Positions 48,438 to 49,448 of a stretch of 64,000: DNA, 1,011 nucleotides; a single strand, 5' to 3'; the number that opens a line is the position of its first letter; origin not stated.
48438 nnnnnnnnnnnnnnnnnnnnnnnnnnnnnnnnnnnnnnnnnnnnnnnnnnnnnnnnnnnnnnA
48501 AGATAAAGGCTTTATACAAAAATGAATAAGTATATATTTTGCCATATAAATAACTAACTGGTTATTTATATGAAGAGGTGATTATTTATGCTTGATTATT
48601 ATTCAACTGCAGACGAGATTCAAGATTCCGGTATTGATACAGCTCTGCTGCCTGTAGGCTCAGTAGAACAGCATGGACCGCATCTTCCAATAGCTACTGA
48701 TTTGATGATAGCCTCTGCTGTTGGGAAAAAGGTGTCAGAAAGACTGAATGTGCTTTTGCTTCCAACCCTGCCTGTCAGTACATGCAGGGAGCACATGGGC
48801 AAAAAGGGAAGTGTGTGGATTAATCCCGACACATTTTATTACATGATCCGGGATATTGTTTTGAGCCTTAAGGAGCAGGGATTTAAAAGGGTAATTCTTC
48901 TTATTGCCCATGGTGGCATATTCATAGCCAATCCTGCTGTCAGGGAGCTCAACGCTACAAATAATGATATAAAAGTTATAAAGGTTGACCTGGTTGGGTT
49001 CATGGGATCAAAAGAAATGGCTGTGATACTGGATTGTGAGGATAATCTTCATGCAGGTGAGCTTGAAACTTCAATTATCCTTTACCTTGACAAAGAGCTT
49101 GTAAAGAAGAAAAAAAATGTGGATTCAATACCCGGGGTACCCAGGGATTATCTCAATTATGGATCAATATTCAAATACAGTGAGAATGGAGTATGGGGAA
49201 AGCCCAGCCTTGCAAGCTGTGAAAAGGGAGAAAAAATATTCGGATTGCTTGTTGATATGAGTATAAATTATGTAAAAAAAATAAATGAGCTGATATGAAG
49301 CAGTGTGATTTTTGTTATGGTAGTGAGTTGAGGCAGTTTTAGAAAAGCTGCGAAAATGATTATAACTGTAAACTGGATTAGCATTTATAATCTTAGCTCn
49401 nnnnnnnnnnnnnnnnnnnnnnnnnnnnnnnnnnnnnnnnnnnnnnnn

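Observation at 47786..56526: TetR-gated operon: creatininase-family hydrolase + permuted DPD-like reductase + sugar-type dehydrogenases and kinase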

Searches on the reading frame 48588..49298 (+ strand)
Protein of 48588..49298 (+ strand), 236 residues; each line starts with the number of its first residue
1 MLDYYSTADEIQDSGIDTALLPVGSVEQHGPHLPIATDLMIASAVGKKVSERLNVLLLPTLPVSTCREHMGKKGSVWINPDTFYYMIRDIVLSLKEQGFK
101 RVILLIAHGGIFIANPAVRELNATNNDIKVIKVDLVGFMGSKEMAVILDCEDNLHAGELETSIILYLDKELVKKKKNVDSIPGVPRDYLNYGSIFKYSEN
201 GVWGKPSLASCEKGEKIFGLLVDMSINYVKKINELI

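Call 4: search_protein_families(library=pfam, proteins=[window:48588-49298:+])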
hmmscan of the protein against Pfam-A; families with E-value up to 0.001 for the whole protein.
window:48588-49298:+ (236 aa): 1 family
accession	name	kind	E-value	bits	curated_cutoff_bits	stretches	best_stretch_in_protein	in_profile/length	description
PF02633.19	Creatininase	-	3.7e-55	187.4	31.3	1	7-225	4-234/238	Creatinine amidohydrolase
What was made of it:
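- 48588..49298 (+): Creatininase-family binuclear metallohydrolase (236 aa); proposed ring (lactone/lactam) or amide hydrolase. PF02633, 187 bits (call 4).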

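Call 5: search_protein_families(library=ncbifam, proteins=[window:48588-49298:+])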
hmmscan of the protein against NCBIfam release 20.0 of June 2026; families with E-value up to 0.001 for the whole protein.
window:48588-49298:+ (236 aa): 4 families
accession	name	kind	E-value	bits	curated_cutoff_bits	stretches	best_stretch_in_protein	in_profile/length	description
TIGR03964.1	mycofact_creat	equivalog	9.1e-30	103.9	172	1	8-231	6-219/228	mycofactocin biosynthesis peptidyl-dipeptidase MftE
TIGR04448.1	creatininase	equivalog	4.7e-28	98.5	235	1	17-225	15-238/246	creatininase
NF041098.2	diketo_inos_hlase_IolN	equivalog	5.4e-18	65.1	245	1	17-182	25-195/307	3-dehydro-scyllo-inosose hydrolase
NF033501.0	ArfB_arch_rifla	equivalog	3.8e-08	33.4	180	1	21-148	20-129/219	2-amino-5-formylamino-6-ribosylaminopyrimidin-4(3H)-one 5'-monophosphate deformylase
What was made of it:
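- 48588..49298 (+): MftE, creatininase, IolN and ArfB equivalogs are all below cutoff (call 5).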

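Call 20: search_solved_structures(query=window:48588-49298:+, max_evalue=0.001)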
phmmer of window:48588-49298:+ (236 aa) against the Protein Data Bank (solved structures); distinct sequences matched with E-value up to 0.001: 8.
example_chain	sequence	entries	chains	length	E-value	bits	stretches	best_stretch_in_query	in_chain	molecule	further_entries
3no4_A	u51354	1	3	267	4.2e-16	62.7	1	19-233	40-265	creatinine amidohydrolase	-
3a6h_A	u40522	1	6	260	3.9e-14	56.3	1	18-222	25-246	Creatinine amidohydrolase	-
3a6g_A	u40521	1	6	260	4.7e-14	56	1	18-222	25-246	Creatinine amidohydrolase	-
1q3k_A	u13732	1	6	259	7.2e-14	55.4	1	18-221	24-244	creatininase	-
3a6e_A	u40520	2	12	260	9.1e-14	55.1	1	18-222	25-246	Creatinine amidohydrolase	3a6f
3a6j_A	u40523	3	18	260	9.3e-14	55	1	18-222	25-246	Creatinine amidohydrolase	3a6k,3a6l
1j2t_A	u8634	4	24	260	9.3e-14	55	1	18-222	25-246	creatinine amidohydrolase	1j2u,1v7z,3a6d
3lub_A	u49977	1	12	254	2.6e-10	43.7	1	10-179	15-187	Putative creatinine amidohydrolase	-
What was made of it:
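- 48588..49298 (+): Best PDB hit is only 4e-16 (call 20).
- On Creatininase family: specific functions (creatininase, MftE, IolN, ArfB): The best solved relative reaches only 4e-16 (call 20).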

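Call 66: find_homologous_proteins(query=window:48588-49298:+, max_evalue=1e-20)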
Query window:48588-49298:+ (236 aa): 1160 proteins with E <= 1e-20 among 1683 candidates; the best 120 are listed.
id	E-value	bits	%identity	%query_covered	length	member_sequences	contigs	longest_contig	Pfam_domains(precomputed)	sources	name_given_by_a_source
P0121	5.6e-152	522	100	100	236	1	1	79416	PF02633.20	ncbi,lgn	-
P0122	7.9e-106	371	70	100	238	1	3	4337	PF02633.20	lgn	-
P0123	2.9e-105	369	68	100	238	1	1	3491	PF02633.20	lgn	-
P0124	8.6e-105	368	66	100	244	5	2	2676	PF02633.20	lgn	-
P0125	9.1e-105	368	67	100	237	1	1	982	PF02633.20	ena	-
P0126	1.9e-104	367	68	100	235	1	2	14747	PF02633.20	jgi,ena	-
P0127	6.2e-102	358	66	100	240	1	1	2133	PF02633.20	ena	-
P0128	1.7e-101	357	67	100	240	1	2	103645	PF02633.20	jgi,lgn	-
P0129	3.6e-101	356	64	100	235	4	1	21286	PF02633.20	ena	-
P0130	4.4e-101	356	67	100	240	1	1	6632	PF02633.20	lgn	-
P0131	5.0e-101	355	65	100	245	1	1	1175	PF02633.20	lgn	-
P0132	1.7e-100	354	67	100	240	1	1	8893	PF02633.20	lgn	-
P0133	1.7e-100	354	67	100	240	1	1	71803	PF02633.20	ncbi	ncbi:MAG: creatininase family protein [Clostridiaceae bacterium]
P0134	2.0e-100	353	66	98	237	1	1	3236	PF02633.20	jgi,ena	-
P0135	2.3e-100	353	65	98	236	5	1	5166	PF02633.20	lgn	-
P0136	4.0e-100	352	65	100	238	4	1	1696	PF02633.20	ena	-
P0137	4.1e-100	352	64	100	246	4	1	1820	PF02633.20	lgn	-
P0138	6.1e-100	352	66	100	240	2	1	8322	PF02633.20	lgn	-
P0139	8.1e-100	351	64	100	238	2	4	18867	PF02633.20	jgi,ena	-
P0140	1.7e-99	350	67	100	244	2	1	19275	PF02633.20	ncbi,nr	ncbi:MAG TPA: creatininase family protein [Clostridiaceae bacterium]|nr:creatininase family protein 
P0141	2.6e-99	350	64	100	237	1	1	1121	PF02633.20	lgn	-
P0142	3.2e-99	349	65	100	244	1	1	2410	PF02633.20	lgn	-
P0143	4.7e-99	349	63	100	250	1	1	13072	PF02633.20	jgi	-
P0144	7.6e-99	348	68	97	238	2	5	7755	PF02633.20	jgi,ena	-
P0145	1.7e-98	347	65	98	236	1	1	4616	PF02633.20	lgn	-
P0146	1.7e-98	347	63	100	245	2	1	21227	PF02633.20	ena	-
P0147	2.7e-97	343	64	100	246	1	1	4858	PF02633.20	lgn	-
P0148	3.0e-97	343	65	99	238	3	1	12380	PF02633.20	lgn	-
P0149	1.1e-96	341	65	99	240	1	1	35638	PF02633.20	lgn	-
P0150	1.7e-96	340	63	100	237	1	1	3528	PF02633.20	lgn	-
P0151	3.7e-96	339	64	100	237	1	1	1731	PF02633.20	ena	-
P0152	1.3e-95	338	62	100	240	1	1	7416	PF02633.20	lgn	-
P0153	4.8e-95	336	62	98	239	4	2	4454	PF02633.20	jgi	jgi:creatinine amidohydrolase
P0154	1.1e-94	335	64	97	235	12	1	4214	PF02633.20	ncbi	-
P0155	1.1e-94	335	62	100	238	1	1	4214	PF02633.20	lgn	-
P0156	1.8e-94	334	63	98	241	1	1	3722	PF02633.20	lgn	-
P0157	7.8e-94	332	62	98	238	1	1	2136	PF02633.20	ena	-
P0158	1.3e-93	331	61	100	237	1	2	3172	PF02633.20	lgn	-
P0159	3.7e-93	330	61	100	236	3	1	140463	PF02633.20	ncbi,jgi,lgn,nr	ncbi:MAG: creatininase family protein [Firmicutes bacterium]|nr:creatininase family protein [Bacillo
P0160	7.6e-93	329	61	100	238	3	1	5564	PF02633.20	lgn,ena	-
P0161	2.5e-92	327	62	99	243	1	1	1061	PF02633.20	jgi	jgi:creatinine amidohydrolase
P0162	4.8e-92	326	61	99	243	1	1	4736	PF02633.20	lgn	-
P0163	4.9e-92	326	62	98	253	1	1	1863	PF02633.20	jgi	jgi:creatinine amidohydrolase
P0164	5.6e-92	326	58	100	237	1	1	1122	PF02633.20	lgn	-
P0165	2.5e-91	324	63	97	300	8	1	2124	PF02633.20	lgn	-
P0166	7.1e-91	322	58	100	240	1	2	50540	PF02633.20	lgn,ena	-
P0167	1.1e-90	322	61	100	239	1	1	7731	PF02633.20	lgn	-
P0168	3.4e-90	320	61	97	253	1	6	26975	PF02633.20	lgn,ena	-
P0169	3.4e-90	320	57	100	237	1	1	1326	PF02633.20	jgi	jgi:creatinine amidohydrolase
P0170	3.6e-90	320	60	100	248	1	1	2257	PF02633.20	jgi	jgi:creatinine amidohydrolase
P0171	3.8e-90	320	61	98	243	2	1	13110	PF02633.20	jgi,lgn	jgi:creatinine amidohydrolase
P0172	3.8e-90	320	58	100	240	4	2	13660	PF02633.20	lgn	-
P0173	5.2e-90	319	61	97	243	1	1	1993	PF02633.20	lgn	-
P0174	2.6e-89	317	60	100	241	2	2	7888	PF02633.20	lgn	-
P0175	8.8e-89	315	60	98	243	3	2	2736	PF02633.20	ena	-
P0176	2.6e-88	314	60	97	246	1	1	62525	PF02633.20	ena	-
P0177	3.6e-88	313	60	98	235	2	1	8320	PF02633.20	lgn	-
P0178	4.4e-88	313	56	100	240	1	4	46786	PF02633.20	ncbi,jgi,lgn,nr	ncbi:MAG: creatininase family protein [Clostridiaceae bacterium]|jgi:creatinine amidohydrolase|nr:cr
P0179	4.4e-88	313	56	100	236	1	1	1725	PF02633.20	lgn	-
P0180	4.7e-88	313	59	98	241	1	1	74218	PF02633.20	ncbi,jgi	-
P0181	1.9e-87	311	59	98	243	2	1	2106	PF02633.20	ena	-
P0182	2.3e-87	311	59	100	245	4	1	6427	PF02633.20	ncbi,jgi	-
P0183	9.6e-87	309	57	100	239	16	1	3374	PF02633.20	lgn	-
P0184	1.6e-86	308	58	100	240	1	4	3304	PF02633.20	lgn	-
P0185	1.6e-85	305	59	100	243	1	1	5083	PF02633.20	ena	-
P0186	5.3e-85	303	59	98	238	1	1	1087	PF02633.20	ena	-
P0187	3.5e-84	300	59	97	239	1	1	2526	PF02633.20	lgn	-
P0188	3.9e-84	300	58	98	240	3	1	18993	PF02633.20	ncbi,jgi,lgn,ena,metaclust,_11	jgi:creatinine amidohydrolase|metaclust:\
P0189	4.7e-84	300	59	98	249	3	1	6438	PF02633.20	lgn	-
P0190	8.2e-84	299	58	98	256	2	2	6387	PF02633.20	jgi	jgi:Uncharacterized protein, putative amidase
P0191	9.6e-84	299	59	99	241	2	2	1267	PF02633.20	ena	-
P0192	1.2e-83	299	57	98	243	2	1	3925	PF02633.20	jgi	jgi:creatinine amidohydrolase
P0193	1.3e-83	298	56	97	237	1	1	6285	PF02633.20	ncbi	ncbi:MAG: creatininase family protein [Spirochaetota bacterium]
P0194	7.5e-83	296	57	97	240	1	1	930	PF02633.20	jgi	jgi:creatinine amidohydrolase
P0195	1.1e-82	295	59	97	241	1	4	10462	PF02633.20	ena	-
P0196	4.1e-82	293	58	99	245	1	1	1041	PF02633.20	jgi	jgi:creatinine amidohydrolase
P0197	6.0e-82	293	59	98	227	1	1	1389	PF02633.20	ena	-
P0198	6.0e-82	293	55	100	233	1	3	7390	PF02633.20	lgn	-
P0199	7.5e-82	293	57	98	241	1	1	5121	PF02633.20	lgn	-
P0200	1.5e-81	292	57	98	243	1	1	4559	PF02633.20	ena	-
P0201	2.0e-81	291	56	97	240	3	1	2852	PF02633.20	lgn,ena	-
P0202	2.2e-81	291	56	98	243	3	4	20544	PF02633.20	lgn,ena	-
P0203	1.6e-80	288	57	98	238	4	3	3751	PF02633.20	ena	-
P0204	3.5e-79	284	54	100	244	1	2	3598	PF02633.20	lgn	-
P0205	4.6e-79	284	54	97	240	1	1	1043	PF02633.20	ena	-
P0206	4.7e-79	283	55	97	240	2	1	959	PF02633.20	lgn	-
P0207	6.8e-79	283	56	99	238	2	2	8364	PF02633.20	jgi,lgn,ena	-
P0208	1.7e-78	282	54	97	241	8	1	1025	PF02633.20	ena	-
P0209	2.8e-78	281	55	98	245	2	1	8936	PF02633.20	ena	-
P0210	2.8e-78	281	56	97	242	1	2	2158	PF02633.20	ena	-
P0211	3.8e-78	281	56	98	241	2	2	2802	PF02633.20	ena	-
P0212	4.4e-78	280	55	98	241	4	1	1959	PF02633.20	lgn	-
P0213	4.7e-78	280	56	97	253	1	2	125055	PF02633.20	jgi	jgi:creatinine amidohydrolase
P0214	8.2e-78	279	54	97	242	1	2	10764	PF02633.20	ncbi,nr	ncbi:MAG: creatininase family protein [Spirochaetales bacterium]|nr:creatininase family protein [Spi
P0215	9.1e-78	279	53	98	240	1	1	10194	PF02633.20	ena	-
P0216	1.1e-77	279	54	98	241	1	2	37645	PF02633.20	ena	-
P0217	1.2e-77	279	53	99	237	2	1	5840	PF02633.20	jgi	jgi:creatinine amidohydrolase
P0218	1.6e-77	278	54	100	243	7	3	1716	PF02633.20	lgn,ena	-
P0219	5.3e-77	277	55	98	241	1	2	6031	PF02633.20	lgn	-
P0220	5.7e-77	277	53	97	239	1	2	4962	PF02633.20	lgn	-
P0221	6.9e-77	276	53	97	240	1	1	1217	PF02633.20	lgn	-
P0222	8.3e-77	276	54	97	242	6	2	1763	PF02633.20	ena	-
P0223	8.4e-77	276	54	98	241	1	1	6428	PF02633.20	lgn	-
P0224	2.0e-76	275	55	97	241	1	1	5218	PF02633.20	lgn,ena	-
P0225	2.1e-76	275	54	100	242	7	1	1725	PF02633.20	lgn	-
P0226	2.3e-76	275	56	92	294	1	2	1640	PF02633.20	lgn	-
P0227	2.7e-76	274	52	100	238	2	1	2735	PF02633.20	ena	-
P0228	3.0e-76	274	54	97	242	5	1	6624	PF02633.20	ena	-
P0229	4.5e-76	274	52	98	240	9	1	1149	PF02633.20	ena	-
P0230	9.3e-76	273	52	100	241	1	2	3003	PF02633.20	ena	-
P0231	1.0e-75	273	52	99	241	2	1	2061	PF02633.20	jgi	jgi:creatinine amidohydrolase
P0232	1.7e-75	272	52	98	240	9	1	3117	PF02633.20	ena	-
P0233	2.1e-75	272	52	98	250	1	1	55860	PF02633.20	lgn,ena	-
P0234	2.5e-75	271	54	95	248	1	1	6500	PF02633.20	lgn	-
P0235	2.7e-75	271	54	100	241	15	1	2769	PF02633.20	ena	-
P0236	6.1e-75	270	54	100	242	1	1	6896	PF02633.20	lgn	-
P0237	1.1e-74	269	51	97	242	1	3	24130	PF02633.20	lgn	-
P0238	2.0e-74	268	55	97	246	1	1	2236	PF02633.20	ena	-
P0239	2.0e-74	268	52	100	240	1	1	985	PF02633.20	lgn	-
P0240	2.0e-74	268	53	100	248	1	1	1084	PF02633.20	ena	-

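Call 67: find_encoding_contigs(protein=P0214, flank=8000, max_places=1)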
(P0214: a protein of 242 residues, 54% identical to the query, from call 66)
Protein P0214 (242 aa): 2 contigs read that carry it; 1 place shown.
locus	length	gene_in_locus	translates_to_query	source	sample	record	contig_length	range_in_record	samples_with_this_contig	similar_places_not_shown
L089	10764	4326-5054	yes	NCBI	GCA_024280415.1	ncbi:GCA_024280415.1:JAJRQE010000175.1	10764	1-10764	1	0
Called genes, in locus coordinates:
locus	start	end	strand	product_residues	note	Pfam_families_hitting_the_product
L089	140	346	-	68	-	PF01408:GFO_IDH_MocA (weak)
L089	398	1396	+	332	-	PF00389:2-Hacid_dh, PF02826:2-Hacid_dh_C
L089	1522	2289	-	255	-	PF00106:adh_short, PF08659:KR, PF13561:adh_short_C2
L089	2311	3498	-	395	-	-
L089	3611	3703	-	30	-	-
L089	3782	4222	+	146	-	-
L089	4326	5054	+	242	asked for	PF02633:Creatininase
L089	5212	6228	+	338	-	PF03401:TctC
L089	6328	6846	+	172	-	PF07331:TctB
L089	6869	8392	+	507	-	PF01970:TctA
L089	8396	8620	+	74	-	PF02311:AraC_binding (weak), PF07883:Cupin_2 (weak)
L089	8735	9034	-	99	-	PF01863:YgjP-like, PF10263:SprT-like (weak)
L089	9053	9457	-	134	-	PF01863:YgjP-like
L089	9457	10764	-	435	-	?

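Call 68: find_encoding_contigs(protein=P0213, flank=10000, max_places=1)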
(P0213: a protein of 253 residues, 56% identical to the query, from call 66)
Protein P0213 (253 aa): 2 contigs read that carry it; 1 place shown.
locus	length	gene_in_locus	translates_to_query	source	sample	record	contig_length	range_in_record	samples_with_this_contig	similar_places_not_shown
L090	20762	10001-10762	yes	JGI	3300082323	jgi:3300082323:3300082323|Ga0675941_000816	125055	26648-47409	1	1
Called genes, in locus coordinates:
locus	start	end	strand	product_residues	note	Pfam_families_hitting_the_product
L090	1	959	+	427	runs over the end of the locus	PF06808:DctM, PF03600:CitMHS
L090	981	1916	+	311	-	PF00005:ABC_tran, PF13304:AAA_21 (weak)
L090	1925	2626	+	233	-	PF12730:ABC2_membrane_4 (weak), PF12679:ABC2_membrane_2 (weak), PF13346:ABC2_membrane_5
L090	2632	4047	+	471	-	PF23357:DUF7088, PF09822:ABC_transp_aux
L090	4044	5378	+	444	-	PF14238:DUF4340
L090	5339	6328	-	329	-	PF01208:URO-D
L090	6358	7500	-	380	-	PF01208:URO-D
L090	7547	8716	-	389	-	PF01208:URO-D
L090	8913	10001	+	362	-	PF01408:GFO_IDH_MocA, PF02894:GFO_IDH_MocA_C, PF22725:GFO_IDH_MocA_C3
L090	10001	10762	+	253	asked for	PF02633:Creatininase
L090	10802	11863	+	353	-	PF03401:TctC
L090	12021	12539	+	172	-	PF07331:TctB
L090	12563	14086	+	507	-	PF01970:TctA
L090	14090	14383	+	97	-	PF02311:AraC_binding, PF07883:Cupin_2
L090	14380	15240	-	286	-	PF01261:AP_endonuc_2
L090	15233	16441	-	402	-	PF01180:DHO_dh, PF00037:Fer4 (faint), PF12797:Fer4_2 (faint)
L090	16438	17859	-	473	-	PF13378:MR_MLE_C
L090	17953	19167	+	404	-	PF12802:MarR_2 (faint), PF00480:ROK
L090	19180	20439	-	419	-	PF13378:MR_MLE_C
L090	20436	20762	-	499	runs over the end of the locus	-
